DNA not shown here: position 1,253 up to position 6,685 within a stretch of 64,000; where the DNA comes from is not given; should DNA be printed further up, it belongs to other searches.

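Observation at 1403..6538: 1711-aa DUF2341 / glycine-rich / LamG-repeat surface giant next to the rRNA locus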

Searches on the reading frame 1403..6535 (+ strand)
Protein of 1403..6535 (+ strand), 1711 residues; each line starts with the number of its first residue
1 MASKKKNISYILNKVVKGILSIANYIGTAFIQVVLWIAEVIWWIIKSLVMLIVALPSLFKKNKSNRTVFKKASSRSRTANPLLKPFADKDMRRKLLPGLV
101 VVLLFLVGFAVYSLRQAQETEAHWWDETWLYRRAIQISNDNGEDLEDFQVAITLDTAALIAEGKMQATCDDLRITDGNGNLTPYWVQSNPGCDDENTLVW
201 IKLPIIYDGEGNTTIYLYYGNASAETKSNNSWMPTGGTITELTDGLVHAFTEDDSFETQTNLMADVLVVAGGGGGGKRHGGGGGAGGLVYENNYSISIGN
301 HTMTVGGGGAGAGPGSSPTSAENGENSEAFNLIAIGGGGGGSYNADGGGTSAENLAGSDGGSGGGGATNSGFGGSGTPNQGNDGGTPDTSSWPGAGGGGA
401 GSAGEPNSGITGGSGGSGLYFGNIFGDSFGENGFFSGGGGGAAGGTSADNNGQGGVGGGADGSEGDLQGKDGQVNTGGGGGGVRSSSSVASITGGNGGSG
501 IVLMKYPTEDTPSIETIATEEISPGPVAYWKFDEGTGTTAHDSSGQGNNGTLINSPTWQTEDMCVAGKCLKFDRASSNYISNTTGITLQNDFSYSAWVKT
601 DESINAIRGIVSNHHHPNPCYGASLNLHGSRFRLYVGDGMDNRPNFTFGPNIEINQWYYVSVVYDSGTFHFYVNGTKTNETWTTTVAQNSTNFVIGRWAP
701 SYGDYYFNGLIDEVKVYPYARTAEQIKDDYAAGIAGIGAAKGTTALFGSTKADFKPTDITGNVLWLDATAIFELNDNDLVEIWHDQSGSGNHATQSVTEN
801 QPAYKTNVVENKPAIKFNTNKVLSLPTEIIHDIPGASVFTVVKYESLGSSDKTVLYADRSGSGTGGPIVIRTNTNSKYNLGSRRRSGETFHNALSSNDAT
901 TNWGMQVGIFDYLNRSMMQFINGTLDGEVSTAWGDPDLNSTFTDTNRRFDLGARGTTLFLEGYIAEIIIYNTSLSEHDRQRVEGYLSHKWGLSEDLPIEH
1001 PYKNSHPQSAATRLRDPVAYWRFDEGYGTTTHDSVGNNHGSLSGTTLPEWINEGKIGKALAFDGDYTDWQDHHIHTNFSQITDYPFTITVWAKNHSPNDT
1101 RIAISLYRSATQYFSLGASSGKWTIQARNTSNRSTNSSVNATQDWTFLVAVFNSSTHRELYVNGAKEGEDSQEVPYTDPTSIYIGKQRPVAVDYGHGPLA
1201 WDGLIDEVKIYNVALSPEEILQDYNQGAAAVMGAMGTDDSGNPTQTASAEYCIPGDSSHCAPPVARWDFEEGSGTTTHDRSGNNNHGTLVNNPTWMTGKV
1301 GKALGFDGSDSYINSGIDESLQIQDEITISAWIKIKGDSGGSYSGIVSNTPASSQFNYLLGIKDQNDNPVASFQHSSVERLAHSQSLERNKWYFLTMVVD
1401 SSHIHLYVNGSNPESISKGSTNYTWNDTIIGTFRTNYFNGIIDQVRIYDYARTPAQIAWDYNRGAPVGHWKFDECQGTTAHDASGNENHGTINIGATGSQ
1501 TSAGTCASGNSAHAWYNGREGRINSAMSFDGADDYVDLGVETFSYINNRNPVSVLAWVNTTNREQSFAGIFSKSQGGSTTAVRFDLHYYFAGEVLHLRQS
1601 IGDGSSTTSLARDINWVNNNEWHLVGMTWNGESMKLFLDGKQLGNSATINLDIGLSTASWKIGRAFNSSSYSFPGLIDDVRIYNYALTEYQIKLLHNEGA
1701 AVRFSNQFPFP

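Call 6: search_protein_families(library=pfam, proteins=[window:1403-6535:+], max_evalue=0.1)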
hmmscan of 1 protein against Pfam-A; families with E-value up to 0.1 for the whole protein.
window:1403-6535:+ (1711 aa): 5 families
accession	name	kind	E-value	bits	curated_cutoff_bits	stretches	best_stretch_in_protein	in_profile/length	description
PF13385.13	Laminin_G_3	-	2.5e-94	313.8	27.6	5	578-727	5-151/151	Concanavalin A-like lectin/glucanases superfamily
PF21722.4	Gly_rich_2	-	5.2e-19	69.6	24.3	1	263-506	16-225/226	Glycine-rich domain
PF10102.14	DUF2341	-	3.6e-13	50.2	23.4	1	169-230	2-61/84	Domain of unknown function (DUF2341)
PF02210.31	Laminin_G_2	-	2.3e-09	38.2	22.9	1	1593-1682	28-123/126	Laminin G domain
PF02973.23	Sialidase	-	0.0014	18.6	26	0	1145-1222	103-183/189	Sialidase, N-terminal domain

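Call 7: search_protein_families(library=ncbifam, proteins=[window:1403-6535:+], max_evalue=0.1)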
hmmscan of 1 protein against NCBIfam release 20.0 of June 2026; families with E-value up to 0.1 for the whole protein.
window:1403-6535:+ (1711 aa): 1 family
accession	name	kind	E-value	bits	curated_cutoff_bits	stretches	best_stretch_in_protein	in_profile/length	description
NF052521.1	TafC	equivalog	4.8e-48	164.1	410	4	526-736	148-366/373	TafC family fimbrial protein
